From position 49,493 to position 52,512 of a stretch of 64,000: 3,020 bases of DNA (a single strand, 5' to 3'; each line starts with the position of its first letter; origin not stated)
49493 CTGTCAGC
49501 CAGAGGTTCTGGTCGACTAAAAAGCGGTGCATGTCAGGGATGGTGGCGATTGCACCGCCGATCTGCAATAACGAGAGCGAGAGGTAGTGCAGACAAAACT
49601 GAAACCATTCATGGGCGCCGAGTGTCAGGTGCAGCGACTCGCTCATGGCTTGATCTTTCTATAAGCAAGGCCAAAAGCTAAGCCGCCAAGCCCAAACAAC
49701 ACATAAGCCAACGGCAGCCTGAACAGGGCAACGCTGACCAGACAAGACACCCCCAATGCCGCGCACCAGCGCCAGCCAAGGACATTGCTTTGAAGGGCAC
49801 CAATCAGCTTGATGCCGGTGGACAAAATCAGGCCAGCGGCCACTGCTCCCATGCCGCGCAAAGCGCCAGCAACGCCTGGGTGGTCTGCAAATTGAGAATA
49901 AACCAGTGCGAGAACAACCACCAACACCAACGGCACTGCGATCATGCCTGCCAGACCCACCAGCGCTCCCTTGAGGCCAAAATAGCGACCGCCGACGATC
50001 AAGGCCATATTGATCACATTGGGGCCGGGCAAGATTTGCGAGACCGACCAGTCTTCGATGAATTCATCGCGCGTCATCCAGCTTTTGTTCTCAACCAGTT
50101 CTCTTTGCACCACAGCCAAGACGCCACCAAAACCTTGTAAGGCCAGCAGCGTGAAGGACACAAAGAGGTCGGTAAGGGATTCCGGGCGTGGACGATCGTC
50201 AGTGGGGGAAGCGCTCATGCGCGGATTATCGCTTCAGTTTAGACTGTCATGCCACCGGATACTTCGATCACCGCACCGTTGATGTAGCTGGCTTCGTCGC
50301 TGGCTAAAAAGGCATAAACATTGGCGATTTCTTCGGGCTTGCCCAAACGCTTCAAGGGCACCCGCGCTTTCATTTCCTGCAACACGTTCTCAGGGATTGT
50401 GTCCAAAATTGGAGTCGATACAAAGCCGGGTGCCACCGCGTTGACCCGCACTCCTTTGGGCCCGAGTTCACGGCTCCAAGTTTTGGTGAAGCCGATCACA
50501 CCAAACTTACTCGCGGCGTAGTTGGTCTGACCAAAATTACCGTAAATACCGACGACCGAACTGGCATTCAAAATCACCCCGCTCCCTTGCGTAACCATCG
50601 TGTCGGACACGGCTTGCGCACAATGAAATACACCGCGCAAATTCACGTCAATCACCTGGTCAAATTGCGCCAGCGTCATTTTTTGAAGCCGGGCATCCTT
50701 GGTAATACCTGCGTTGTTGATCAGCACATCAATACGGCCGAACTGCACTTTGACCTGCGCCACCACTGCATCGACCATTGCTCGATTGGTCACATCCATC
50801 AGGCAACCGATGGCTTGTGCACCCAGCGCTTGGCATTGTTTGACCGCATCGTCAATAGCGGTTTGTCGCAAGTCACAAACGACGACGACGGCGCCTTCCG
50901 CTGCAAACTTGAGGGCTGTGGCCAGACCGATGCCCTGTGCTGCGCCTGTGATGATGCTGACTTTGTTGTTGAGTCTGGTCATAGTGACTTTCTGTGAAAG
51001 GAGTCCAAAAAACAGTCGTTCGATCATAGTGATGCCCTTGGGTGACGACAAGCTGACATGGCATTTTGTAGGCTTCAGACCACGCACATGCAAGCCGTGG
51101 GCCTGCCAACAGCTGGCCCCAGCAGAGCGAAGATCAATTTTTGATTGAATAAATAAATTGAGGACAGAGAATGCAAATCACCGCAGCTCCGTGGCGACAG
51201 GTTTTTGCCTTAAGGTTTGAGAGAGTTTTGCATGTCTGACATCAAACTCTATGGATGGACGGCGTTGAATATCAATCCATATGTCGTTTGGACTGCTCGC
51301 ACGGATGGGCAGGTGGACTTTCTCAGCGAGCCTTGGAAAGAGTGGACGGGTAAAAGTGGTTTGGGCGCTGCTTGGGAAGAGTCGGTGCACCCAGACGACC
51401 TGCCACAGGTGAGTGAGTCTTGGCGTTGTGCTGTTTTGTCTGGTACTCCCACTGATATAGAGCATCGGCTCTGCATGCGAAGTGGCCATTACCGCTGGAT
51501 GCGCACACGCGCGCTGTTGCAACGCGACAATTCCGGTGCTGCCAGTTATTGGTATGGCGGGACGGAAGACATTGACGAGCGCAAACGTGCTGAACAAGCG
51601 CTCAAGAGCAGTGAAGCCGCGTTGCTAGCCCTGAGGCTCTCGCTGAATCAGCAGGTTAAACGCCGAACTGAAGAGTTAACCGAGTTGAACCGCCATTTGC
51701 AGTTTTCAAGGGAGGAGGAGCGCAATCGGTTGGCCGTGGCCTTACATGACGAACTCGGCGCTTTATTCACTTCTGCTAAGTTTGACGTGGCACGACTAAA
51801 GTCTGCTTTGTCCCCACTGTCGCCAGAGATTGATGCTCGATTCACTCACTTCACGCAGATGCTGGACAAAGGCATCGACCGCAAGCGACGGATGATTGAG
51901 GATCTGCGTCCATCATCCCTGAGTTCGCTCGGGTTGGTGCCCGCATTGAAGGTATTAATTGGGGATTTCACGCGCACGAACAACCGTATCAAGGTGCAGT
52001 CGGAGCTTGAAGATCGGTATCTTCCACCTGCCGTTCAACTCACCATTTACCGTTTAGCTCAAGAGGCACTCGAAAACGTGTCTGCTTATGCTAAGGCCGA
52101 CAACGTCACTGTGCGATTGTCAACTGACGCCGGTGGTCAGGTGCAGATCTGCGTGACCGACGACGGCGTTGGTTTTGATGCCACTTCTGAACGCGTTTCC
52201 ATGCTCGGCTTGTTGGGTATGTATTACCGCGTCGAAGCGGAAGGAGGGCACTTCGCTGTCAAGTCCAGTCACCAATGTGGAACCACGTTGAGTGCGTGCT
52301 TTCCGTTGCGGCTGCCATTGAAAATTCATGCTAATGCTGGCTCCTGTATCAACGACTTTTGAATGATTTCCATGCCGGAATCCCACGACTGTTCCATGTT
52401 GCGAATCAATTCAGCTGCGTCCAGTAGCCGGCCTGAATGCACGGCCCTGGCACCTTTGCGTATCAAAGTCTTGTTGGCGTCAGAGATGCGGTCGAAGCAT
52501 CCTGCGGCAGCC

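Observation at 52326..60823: Seven-gene aminoacyl-carrier-protein cluster built around a tRNA-independent SerRS-like ligase, with no assigned pathway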

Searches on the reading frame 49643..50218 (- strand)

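Call 16: search_protein_families(library=pfam, proteins=[window:49643-50218:-], max_evalue=0.001)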
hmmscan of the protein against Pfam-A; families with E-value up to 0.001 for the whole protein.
window:49643-50218:- (191 aa): 1 family
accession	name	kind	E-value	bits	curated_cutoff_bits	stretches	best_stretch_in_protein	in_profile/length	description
PF02417.20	Chromate_transp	-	8e-33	114.3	28.6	1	17-179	2-163/166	Chromate transporter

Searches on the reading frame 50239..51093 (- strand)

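Call 16: search_protein_families(library=pfam, proteins=[window:50239-51093:-], max_evalue=0.001)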
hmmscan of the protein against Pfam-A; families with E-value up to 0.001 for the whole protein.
window:50239-51093:- (284 aa): 4 families
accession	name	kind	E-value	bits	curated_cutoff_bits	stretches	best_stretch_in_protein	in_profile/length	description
PF13561.12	adh_short_C2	-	1.5e-69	234.6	27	1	50-283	1-236/236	Enoyl-(Acyl carrier protein) reductase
PF00106.31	adh_short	-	2.5e-64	216.8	26.6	1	44-235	1-192/195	short chain dehydrogenase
PF08659.16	KR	-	1.5e-20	74.3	22.6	1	47-204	4-161/180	KR domain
PF23441.1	SDR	-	1.9e-06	27.9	27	1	41-282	5-255/258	SDR-like rossmann domain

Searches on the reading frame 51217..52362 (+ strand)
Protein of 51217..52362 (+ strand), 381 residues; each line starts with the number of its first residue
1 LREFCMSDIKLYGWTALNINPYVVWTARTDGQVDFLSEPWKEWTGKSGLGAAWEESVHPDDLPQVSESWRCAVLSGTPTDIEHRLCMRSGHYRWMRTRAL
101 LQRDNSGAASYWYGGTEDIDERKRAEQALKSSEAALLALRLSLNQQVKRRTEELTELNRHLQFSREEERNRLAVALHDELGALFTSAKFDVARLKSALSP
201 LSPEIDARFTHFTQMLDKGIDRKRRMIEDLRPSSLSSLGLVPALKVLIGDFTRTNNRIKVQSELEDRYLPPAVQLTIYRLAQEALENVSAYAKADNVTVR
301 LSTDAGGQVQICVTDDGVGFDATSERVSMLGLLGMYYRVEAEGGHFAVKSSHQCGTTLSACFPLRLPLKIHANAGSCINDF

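Call 16: search_protein_families(library=pfam, proteins=[window:51217-52362:+], max_evalue=0.001)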
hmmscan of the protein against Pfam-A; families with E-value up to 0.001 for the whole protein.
window:51217-52362:+ (381 aa): 4 families
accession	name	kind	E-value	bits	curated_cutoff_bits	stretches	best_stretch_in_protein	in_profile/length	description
PF08447.18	PAS_3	-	2.3e-12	47.4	25.6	1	41-114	9-87/89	PAS fold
PF02518.31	HATPase_c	-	6.5e-09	36.7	26.4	1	274-365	3-110/111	Histidine kinase-, DNA gyrase B-, and HSP90-like ATPase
PF07730.19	HisKA_3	-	7.6e-08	33.2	24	1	168-235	1-68/68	Histidine kinase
PF08448.16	PAS_4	-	0.00022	21.9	23.1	1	30-124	14-110/110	PAS fold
